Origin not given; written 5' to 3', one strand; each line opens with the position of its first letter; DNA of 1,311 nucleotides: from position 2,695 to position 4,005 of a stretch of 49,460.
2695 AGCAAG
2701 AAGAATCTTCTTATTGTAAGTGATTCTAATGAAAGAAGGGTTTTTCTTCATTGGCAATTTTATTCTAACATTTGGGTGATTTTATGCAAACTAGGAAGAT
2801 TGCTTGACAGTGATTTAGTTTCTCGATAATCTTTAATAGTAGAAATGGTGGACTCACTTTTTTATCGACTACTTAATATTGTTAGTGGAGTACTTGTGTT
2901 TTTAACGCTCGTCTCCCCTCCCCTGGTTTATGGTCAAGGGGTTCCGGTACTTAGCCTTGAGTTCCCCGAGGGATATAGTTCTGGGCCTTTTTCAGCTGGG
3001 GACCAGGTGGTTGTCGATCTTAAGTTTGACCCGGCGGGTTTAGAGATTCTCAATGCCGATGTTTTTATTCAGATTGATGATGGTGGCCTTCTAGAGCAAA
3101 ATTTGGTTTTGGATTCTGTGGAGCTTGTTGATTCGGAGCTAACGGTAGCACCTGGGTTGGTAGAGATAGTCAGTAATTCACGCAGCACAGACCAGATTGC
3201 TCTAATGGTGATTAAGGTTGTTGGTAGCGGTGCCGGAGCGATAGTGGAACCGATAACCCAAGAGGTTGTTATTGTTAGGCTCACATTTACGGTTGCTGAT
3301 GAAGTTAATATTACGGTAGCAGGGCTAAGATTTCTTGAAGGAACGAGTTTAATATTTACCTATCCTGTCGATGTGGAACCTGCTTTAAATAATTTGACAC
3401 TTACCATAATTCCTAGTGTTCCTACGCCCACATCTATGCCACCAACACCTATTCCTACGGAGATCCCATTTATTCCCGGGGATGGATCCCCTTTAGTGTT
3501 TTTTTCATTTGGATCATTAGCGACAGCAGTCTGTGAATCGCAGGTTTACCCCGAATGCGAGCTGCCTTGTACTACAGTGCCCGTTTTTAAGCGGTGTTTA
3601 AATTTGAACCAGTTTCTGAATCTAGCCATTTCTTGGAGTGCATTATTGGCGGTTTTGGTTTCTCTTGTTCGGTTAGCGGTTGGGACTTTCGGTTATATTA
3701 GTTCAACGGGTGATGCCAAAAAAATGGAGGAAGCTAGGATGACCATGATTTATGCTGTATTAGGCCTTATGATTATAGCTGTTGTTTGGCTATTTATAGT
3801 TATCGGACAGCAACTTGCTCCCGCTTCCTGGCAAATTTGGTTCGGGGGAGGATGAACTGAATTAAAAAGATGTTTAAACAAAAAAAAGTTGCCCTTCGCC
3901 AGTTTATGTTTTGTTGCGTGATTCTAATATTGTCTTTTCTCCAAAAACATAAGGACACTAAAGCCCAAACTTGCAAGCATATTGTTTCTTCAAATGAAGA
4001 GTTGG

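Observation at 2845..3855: Cohesin-like module displayed on a VirB2/TrbC-pilin-like anchor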

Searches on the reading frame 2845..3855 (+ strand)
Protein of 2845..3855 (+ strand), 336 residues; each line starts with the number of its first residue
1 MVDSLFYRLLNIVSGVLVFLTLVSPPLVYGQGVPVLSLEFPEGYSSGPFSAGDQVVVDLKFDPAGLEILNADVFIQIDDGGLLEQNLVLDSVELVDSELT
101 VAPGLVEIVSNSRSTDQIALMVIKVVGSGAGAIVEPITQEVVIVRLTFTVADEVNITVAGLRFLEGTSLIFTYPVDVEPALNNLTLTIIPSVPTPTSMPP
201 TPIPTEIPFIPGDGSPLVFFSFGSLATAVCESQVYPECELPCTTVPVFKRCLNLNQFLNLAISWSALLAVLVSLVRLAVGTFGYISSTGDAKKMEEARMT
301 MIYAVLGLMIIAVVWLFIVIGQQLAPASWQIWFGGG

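Call 3: search_protein_families(library=pfam, proteins=[window:2845-3855:+], max_evalue=1)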
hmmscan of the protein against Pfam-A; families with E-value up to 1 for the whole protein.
window:2845-3855:+ (336 aa): 3 families
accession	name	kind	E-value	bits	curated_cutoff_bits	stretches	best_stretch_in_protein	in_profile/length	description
PF18895.5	T4SS_pilin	-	0.00014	22.3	26.6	1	262-318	13-68/71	Type IV secretion system pilin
PF07214.17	DUF1418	-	0.17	12.2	22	1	270-327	20-74/94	Protein of unknown function (DUF1418)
PF06570.16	DUF1129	-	0.69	9.9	29.1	0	290-328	136-174/207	Protein of unknown function (DUF1129)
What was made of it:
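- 3604..3816 (+): PF18895 (VirB2-like pilin) helical hairpin: TM1 aa 254-284, loop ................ aa 285-300, TM2 aa 301-324. PF18895 E 1.4e-4, 22.3 bits against a cut-off of 26.6 (call 3).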

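Call 5: find_homologous_proteins(query=window:2845-3852:+, max_evalue=0.001)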
Query window:2845-3852:+ (336 aa): 1 proteins with E <= 0.001 among 6112 candidates.
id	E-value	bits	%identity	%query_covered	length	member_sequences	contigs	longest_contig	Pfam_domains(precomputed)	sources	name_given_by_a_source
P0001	1.4e-210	716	100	100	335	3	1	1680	-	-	-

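Call 6: search_solved_structures(query=window:2845-3852:+, max_evalue=10, show_alignments=3)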
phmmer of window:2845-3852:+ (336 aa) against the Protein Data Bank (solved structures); distinct sequences matched with E-value up to 10: 0.

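Call 10: search_protein_families(library=ncbifam, proteins=[window:2845-3852:+], max_evalue=1)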
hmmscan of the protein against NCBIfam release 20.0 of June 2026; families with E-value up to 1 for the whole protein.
window:2845-3852:+ (336 aa): 2 families
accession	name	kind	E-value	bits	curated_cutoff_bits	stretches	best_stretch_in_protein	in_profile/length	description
NF045849.1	ICE_MMCAP2_0565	equivalog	0.0022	17.6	40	1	256-320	11-75/80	Mbov_0395 family pilin-like conjugal transfer protein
NF033631.1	SLATT_5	subfamily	0.075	12.5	60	1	249-311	17-68/180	SLATT domain-containing protein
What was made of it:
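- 3604..3816 (+): NF045849 E 2e-3 (call 10).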

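Call 13: find_encoding_contigs(protein=P0001, flank=10000)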
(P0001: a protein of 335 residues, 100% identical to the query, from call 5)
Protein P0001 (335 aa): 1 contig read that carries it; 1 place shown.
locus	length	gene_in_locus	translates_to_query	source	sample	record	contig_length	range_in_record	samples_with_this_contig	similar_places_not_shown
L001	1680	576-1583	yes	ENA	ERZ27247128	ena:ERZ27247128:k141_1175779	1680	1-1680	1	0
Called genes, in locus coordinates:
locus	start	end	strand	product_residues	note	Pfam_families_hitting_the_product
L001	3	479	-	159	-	?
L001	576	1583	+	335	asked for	-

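Call 14: search_protein_representatives(protein=window:2845-3852:+)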
Query: 336 residues. Proteins with E-value up to 0.001 (for the whole library): 291; up to 1e-10: 24; up to 1e-30: 2. The best 150 are listed.
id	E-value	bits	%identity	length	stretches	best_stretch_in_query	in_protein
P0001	4.6e-211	716.4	100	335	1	2-336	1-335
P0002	6.2e-34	134.3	36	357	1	24-334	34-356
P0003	1.6e-24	103.4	48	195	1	236-336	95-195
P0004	3.6e-24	102.2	50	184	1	234-334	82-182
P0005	6.0e-19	85.1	44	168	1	227-334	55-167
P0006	1.1e-18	84.2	52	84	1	252-334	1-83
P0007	1.4e-18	83.8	34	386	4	254-314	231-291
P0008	4.3e-18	82.3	34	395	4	260-318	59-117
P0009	5.9e-18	81.8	40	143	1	243-334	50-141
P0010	1.4e-16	77.3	42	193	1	240-334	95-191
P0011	8.7e-16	74.7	40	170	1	236-334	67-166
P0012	3.1e-14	69.6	31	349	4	253-321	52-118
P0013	6.2e-14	68.6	33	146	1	226-336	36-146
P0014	7.9e-14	68.2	29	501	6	258-326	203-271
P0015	1.9e-13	67.0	33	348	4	258-327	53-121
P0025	1.3e-10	57.7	28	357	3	250-319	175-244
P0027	7.5e-10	55.2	35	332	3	257-318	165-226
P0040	1.0e-08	51.5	35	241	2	241-319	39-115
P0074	1.9e-06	44.0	28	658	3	252-319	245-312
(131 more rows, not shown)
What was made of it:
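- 2845..3855 (+): Whole gene: 336-aa secreted protein with a hairpin membrane anchor; first gene of the dockerin/cohesin cluster. Full-length homologue P0002, 36% identity, E 6e-34 (call 14).
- Checked: A 357-aa homologue (P0002) aligns over aa 24-334 at 36% identity, E 6e-34 (call 14). 291 library proteins match aa ~230-336 at E<=1e-3 (call 14).
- The exhaustive phmmer search found 291 relatives of aa ~230-336 (call 14).
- Tried and rejected: Both are rejected because of the full-length homologue and the 291 specific relatives (call 14).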

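Call 16: predict_structure(protein=window:2845-3852:+)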
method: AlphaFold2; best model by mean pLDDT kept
length: 336 residues; sequences in the alignment: 1
mean_pLDDT: 49.8   pTM: 0.37
mean pLDDT of the five models: 49.8, 46.4, 43.6, 43.2, 41.1
residues with pLDDT >= 90: 0; 70-90: 51; 50-70: 95; < 50: 190
segments of 3 or more residues with pLDDT < 50: 1-3, 20-38, 41-45, 65-74, 81-85, 97-139, 158-190, 192-255, 330-336
pLDDT, mean of each block of 10 residues (from residue 1): 55 58 38 45 52 68 50 49 52 53 39 40 42 40 65 52 34 27 25 41 35 29 33 41 38 51 64 73 77 77 77 74 56 42
secondary structure, 60 per line:
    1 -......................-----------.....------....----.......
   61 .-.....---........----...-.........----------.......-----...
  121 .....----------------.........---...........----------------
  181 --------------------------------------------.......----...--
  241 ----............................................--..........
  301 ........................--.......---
elements in order: H2-23 E35-39 E46-49 E54-61 H63-67 E71-78 E87-95 E106-112 E118-125 E142-150 E154-164 H225-231 H245-288 H291-324 H327-333

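Call 19: search_protein_families(library=pfam, alignment_id=A1, max_evalue=0.01)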
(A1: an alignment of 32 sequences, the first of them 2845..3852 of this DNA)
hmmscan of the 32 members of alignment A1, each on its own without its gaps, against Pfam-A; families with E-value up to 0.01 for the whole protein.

A. member 1, window:2845-3852:+ (336 aa): 1 family
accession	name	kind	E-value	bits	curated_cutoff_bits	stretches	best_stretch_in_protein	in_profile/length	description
PF18895.5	T4SS_pilin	-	0.00014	22.3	26.6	1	262-318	13-68/71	Type IV secretion system pilin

B. families by the number of members that match (of 32 scanned): 5 families
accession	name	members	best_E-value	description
PF18895.5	T4SS_pilin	32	1.9e-10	Type IV secretion system pilin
PF00801.26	PKD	1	9.5e-05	PKD domain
PF10999.13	DUF2839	1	0.0009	Protein of unknown function (DUF2839)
PF03779.20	SPW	1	0.00097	SPW repeat domain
PF13841.11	Defensin_beta_2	1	0.0093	Beta defensin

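Call 20: search_protein_families(library=pfam, proteins=[P0007, P0008, P0012, P0014, P0025, P0027, P0040, P0074], max_evalue=0.01)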
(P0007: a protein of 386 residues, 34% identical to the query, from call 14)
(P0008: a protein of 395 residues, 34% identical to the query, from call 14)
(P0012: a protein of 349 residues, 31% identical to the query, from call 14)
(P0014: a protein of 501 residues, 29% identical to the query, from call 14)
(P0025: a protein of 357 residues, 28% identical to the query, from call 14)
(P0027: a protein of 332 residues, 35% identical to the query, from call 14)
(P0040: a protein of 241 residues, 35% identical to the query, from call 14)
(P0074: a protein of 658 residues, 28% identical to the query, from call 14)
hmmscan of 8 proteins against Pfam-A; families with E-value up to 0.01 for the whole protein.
P0007 (386 aa): 8 families
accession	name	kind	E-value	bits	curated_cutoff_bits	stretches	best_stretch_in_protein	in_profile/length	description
PF18895.5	T4SS_pilin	-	3.5e-47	158.8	26.6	4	232-297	6-70/71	Type IV secretion system pilin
PF04956.18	TrbC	-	5.4e-11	43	27.9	1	238-296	44-96/98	TrbC/VIRB2 pilin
PF02322.20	Cyt_bd_oxida_II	-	7.1e-05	22.8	35.6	0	223-368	137-284/302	Cytochrome bd terminal oxidase subunit II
PF05987.18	DUF898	-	0.0044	16.6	28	1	9-127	120-241/336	Bacterial protein of unknown function (DUF898)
PF22937.1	PDXDC1-like_cen2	-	0.0047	17.4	29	0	256-278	22-44/104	PDXDC1-like second central domain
PF07843.16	DUF1634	-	0.0071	16.9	27.5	0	241-283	3-45/102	Protein of unknown function (DUF1634)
PF11992.13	TgpA_N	-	0.0071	15.8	30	1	75-216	54-180/333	TgpA N-terminal domain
PF05545.16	FixQ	-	0.009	16.4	29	0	71-113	4-46/49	Cbb3-type cytochrome oxidase component FixQ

P0008 (395 aa): 3 families
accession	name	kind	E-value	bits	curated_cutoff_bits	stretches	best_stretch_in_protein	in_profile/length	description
PF18895.5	T4SS_pilin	-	1.1e-37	128.4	26.6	4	61-120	13-71/71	Type IV secretion system pilin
PF02322.20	Cyt_bd_oxida_II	-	0.00065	19.6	35.6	0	58-203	149-294/302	Cytochrome bd terminal oxidase subunit II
PF05545.16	FixQ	-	0.002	18.5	29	0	61-98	6-43/49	Cbb3-type cytochrome oxidase component FixQ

P0012 (349 aa): 4 families
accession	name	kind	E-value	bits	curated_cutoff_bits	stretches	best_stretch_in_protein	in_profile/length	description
PF18895.5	T4SS_pilin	-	2.2e-37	127.4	26.6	4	56-120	8-71/71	Type IV secretion system pilin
PF04290.18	DctQ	-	8.2e-06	26.2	28.3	0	47-121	51-127/132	Tripartite ATP-independent periplasmic transporters, DctQ component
PF19607.4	DUF6112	-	0.00043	20.5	25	0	209-263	18-74/88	Family of unknown function (DUF6112)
PF23396.1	DUF7103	-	0.0027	18.2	27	0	46-116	12-82/159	Family of unknown function (DUF7103)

P0014 (501 aa): 4 families
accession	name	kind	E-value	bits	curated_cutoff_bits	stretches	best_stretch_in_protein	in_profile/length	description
PF18895.5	T4SS_pilin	-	5.2e-50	167.9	26.6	6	429-497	7-71/71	Type IV secretion system pilin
PF02322.20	Cyt_bd_oxida_II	-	0.0014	18.5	35.6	0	406-493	124-206/302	Cytochrome bd terminal oxidase subunit II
PF19607.4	DUF6112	-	0.0031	17.7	25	1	424-497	6-81/88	Family of unknown function (DUF6112)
PF02466.24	Tim17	-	0.0079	16.9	32.7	1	322-386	7-71/111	Tim17/Tim22/Tim23/Pmp24 family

P0025 (357 aa): 1 family
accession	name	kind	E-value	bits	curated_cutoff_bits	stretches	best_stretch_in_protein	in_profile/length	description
PF18895.5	T4SS_pilin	-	1.3e-33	115.3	26.6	3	180-246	6-71/71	Type IV secretion system pilin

P0027 (332 aa): 1 family
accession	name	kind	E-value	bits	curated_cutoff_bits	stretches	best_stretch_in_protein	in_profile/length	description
PF18895.5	T4SS_pilin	-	8.6e-31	106.3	26.6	3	249-309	12-71/71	Type IV secretion system pilin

P0040 (241 aa): 1 family
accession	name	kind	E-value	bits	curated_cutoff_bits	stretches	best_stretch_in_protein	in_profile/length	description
PF18895.5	T4SS_pilin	-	6.3e-14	52.2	26.6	2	57-116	12-70/71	Type IV secretion system pilin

P0074 (658 aa): 1 family
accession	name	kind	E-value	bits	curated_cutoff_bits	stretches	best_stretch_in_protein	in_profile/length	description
PF18895.5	T4SS_pilin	-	1.1e-19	70.7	26.6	3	247-314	5-71/71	Type IV secretion system pilin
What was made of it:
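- One relative, P0007, scores 43 bits on PF04956 against a cut-off of 27.9 (call 20).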

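Call 29: find_encoding_contigs(protein=P0002, flank=10000)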
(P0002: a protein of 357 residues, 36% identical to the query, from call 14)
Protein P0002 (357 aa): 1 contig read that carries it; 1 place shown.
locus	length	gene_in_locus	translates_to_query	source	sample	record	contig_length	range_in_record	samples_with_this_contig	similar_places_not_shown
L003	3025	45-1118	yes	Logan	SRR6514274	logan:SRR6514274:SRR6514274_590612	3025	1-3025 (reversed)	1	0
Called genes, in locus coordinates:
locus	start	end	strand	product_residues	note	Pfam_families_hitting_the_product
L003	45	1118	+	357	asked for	PF18895:T4SS_pilin (faint)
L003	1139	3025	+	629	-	?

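Call 36: fold_search(model_id=the predicted structure, library=pdb)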
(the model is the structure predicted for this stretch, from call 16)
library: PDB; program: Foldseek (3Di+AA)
matches with E <= 10: 683; with E <= 0.001: 0
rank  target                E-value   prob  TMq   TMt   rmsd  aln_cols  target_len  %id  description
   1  8kb2                  2.8e-03  0.99  0.20  0.24   6.0       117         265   12  Crystal Structure of M- and C-Domains of the shaft pilin LrpA from Ligilactobacillus ruminis - iodide derivative (released 2024-07-10)
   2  1g1k_A                3.6e-03  0.99  0.20  0.38   5.8       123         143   20  COHESIN MODULE FROM THE CELLULOSOME OF CLOSTRIDIUM CELLULOLYTICUM (released 2000-11-22)
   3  8w5b                  3.8e-03  0.99  0.19  0.16   4.8       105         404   10  Crystal Structure of the shaft pilin LrpA from Ligilactobacillus ruminis (released 2024-07-10)
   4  8kcl                  4.8e-03  0.97  0.17  0.22   5.7       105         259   11  Crystal Structure of M- and C-Domains of the shaft pilin LrpA from Ligilactobacillus ruminis - Triclinic form (released 2024-07-10)
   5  2vn5_A                6.5e-03  0.96  0.18  0.35   6.6       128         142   20  The Clostridium cellulolyticum dockerin displays a dual binding mode for its cohesin partner (released 2008-05-20)
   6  2vn5_C                7.3e-03  0.97  0.19  0.36   6.4       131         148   18  The Clostridium cellulolyticum dockerin displays a dual binding mode for its cohesin partner (released 2008-05-20)
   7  2vn6_A                8.7e-03  0.96  0.19  0.34   5.9       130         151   18  The Clostridium cellulolyticum dockerin displays a dual binding mode for its cohesin partner (released 2008-05-13)
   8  1qzn                  1.4e-02  0.89  0.19  0.32   6.6       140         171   14  Crystal Structure Analysis of a type II cohesin domain from the cellulosome of Acetivibrio cellulolyticus (released 2004-09-21)
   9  3l8q_C                2.4e-02  0.33  0.13  0.13  11.8       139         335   14  Structure analysis of the type II cohesin dyad from the adaptor ScaA scaffoldin of Acetivibrio cellulolyticus (released 2010-05-05)
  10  6kgc_A                2.8e-02  0.91  0.20  0.38   6.2       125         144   14  Crystal structure of CaDoc0917(R49D)-CaCohA2 complex at pH 5.4 (released 2020-07-08)
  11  4ums                  2.8e-02  0.80  0.18  0.31   6.8       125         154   19  The crystal structure of the seventh ScaB type I cohesin from Pseudobacteroides cellulosolvens (released 2015-05-06)
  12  4uyp_A                3.0e-02  0.75  0.18  0.32   6.6       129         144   18  High resolution structure of the third cohesin ScaC in complex with the ScaB dockerin with a mutation in the N-termina (released 2015-04-15)
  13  2xtl_A                3.6e-02  0.84  0.18  0.15   5.5       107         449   17  Structure of the major pilus backbone protein from Streptococcus Agalactiae (released 2011-07-06)
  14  3f2l                  3.6e-02  0.35  0.16  0.26  11.1       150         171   16  Crystal structure analysis of the K171A mutation of N-terminal type II cohesin 1 from the cellulosomal ScaB subunit of A (released 2008-12-02)
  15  1zv9                  3.8e-02  0.44  0.17  0.27   8.6       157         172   16  Crystal structure analysis of a type II cohesin domain from the cellulosome of Acetivibrio cellulolyticus- SeMet derivat (released 2006-06-13)
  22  1aoh_A                5.1e-02  0.82  0.20  0.39   6.6       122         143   18  SINGLE COHESIN DOMAIN FROM THE SCAFFOLDING PROTEIN CIPA OF THE CLOSTRIDIUM THERMOCELLUM CELLULOSOME (released 1998-07-08)
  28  5m0y_A                6.1e-02  0.15  0.13  0.20  10.8       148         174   17  Crystal Structure of the CohScaA-XDocCipB type II complex from Clostridium thermocellum at 1.5Angstrom resolution (released 2017-09-06)
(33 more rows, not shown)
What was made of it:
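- On Cohesin (Pfam PF00963): The single-sequence model gives the same family (call 36).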

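Call 48: predict_structure(alignment_id=A4)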
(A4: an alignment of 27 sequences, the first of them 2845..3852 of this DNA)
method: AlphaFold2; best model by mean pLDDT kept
length: 336 residues; sequences in the alignment: 27
mean_pLDDT: 70.6   pTM: 0.48
mean pLDDT of the five models: 70.6, 70.2, 68.6, 67.6, 66.9
residues with pLDDT >= 90: 44; 70-90: 157; 50-70: 68; < 50: 67
segments of 3 or more residues with pLDDT < 50: 23-31, 110-113, 177-209, 211-226, 334-336
pLDDT, mean of each block of 10 residues (from residue 1): 65 67 40 76 81 90 82 78 71 75 54 60 77 80 89 84 64 58 36 36 41 37 46 72 83 82 87 92 93 91 91 87 75 51
secondary structure, 60 per line:
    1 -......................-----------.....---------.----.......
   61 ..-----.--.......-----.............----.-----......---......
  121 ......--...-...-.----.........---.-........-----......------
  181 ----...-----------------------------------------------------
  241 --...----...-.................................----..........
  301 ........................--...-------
elements in order: H2-23 E35-39 E54-62 E71-77 H83-86 E87-95 E106-111 E115-126 E133-135 E142-150 E156-163 E169-174 E185-187 E243-245 E250-252 H254-286 H291-324
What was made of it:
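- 2845..2934 (+): Signal peptide / N-terminal hydrophobic segment (aa 1-30); cleavage after VYG is inferred. Predicted helix 2-23 (call 48).
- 2941..3411 (+): All-beta ectodomain (aa 33-189); cohesin-like predicted fold and candidate dockerin receptor. AF2 with an alignment gives 9 main strands, with 10-residue-block pLDDT mostly 71-90 and dips to 54-64 (call 48).
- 3532..3597 (+): Four-Cys neck (C230, C238, C242, C251) just before TM1. A small beta-hairpin at 243-252 appears in the model (call 48).
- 3604..3816 (+): Helices 254-286 and 291-324 have pLDDT 82-93 (call 48).
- On Pfam PF18895 T4SS_pilin (VirB2-like pilins of Patescibacteria and monoderms): Model helices have pLDDT 82-93 (call 48).
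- On Cohesin (Pfam PF00963): The AF2 model has 9 main strands between aa 35 and 174 (call 48).
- The model shows two long helices with pLDDT 82-93 (call 48).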

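Call 51: fold_search(model_id=the predicted structure, library=pdb)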
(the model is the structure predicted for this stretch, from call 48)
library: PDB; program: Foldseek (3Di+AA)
matches with E <= 10: 972; with E <= 0.001: 0
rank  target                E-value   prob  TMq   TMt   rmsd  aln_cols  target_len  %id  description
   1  6kgd_A                1.1e-03  1.00  0.22  0.43   8.2       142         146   15  Crystal structure of CaDoc0917(R49D)-CaCohA2 complex at pH 8.0 (released 2020-07-08)
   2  5k39_A                1.2e-03  0.84  0.15  0.26  12.9       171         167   10  THE TYPE II COHESIN DOCKERIN COMPLEX FROM CLOSTRIDIUM THERMOCELLUM (released 2017-03-29)
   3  5m0y_A                1.3e-03  0.98  0.20  0.34  12.4       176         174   14  Crystal Structure of the CohScaA-XDocCipB type II complex from Clostridium thermocellum at 1.5Angstrom resolution (released 2017-09-06)
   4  6kgf_C                1.4e-03  1.00  0.22  0.42   9.6       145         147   14  Crystal structure of CaDoc0917(R16D)-CaCohA2 complex at pH 8.2 (released 2020-07-08)
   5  1g1k_A                1.4e-03  1.00  0.21  0.40   7.8       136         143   18  COHESIN MODULE FROM THE CELLULOSOME OF CLOSTRIDIUM CELLULOLYTICUM (released 2000-11-22)
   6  6kgc_A                1.8e-03  1.00  0.22  0.42   7.8       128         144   14  Crystal structure of CaDoc0917(R49D)-CaCohA2 complex at pH 5.4 (released 2020-07-08)
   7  6kgf_A                2.2e-03  1.00  0.22  0.42   6.5       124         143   14  Crystal structure of CaDoc0917(R16D)-CaCohA2 complex at pH 8.2 (released 2020-07-08)
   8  4fl4_K                2.3e-03  0.97  0.20  0.36  11.2       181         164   13  Scaffoldin conformation and dynamics revealed by a ternary complex from the Clostridium thermocellum cellulosome (released 2012-06-27)
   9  2b59_A                2.3e-03  0.91  0.19  0.33  12.5       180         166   13  The type II cohesin dockerin complex (released 2005-10-11)
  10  2bm3                  2.9e-03  0.94  0.19  0.35  12.2       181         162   13  Structure of the Type II cohesin from Clostridium thermocellum SdbA (released 2005-03-10)
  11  1qzn                  3.1e-03  0.91  0.20  0.33  12.2       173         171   12  Crystal Structure Analysis of a type II cohesin domain from the cellulosome of Acetivibrio cellulolyticus (released 2004-09-21)
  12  6kge_A                3.9e-03  1.00  0.23  0.45   7.1       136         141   14  Crystal structure of CaDoc0917(R16D)-CaCohA2 complex at pH 5.5 (released 2020-07-08)
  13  4bhu_I                3.9e-03  0.99  0.22  0.49   6.1       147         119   12  Crystal structure of BslA - A bacterial hydrophobin (released 2013-08-14)
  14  7fe0_A                4.1e-03  0.98  0.24  0.38  11.0       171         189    9  AvmM Catalyzes Macrocyclization in Alchivemycin A Biosynthesis (released 2021-09-01)
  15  9ifr                  5.1e-03  0.99  0.19  0.44   6.5       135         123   10  CLIPPER domain from the Gram-negative fibrillar adhesin "B9T28_05395 (released 2025-11-26)
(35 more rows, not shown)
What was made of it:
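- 2941..3411 (+): Foldseek top hits are cohesins at E~1e-3, TMt 0.33-0.45 (calls 36, 51).
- On Cohesin (Pfam PF00963): Foldseek's 12 best PDB hits are all cohesins, but at E 1e-3 to 4e-3, TM to target 0.26-0.45 and rmsd 6.5-13 A (call 51).
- The cohesin hits include 6kgd, 1g1k, 5m0y, 2b59, 2bm3, 1qzn and 1aoh, with probability up to 1.0 (calls 36, 51). Other small beta-sandwiches score similar TM values, for example BslA, a chitin-binding domain and a conjugative-transposon lipoprotein (call 51). Cohesins, a tiny fraction of PDB chains, occupy the top 12 ranks for the alignment-based model and are the commonest family in the list for the single-sequence model (calls 36, 51).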

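Call 55: find_encoding_contigs(protein=P0003, flank=10000, max_places=3)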
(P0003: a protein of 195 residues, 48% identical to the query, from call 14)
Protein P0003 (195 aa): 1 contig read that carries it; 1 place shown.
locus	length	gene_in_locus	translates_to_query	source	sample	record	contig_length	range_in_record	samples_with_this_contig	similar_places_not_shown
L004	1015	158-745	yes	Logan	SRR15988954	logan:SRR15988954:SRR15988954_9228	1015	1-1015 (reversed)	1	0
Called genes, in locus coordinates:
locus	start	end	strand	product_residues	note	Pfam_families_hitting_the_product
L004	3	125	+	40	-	?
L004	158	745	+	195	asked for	PF18895:T4SS_pilin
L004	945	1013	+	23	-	?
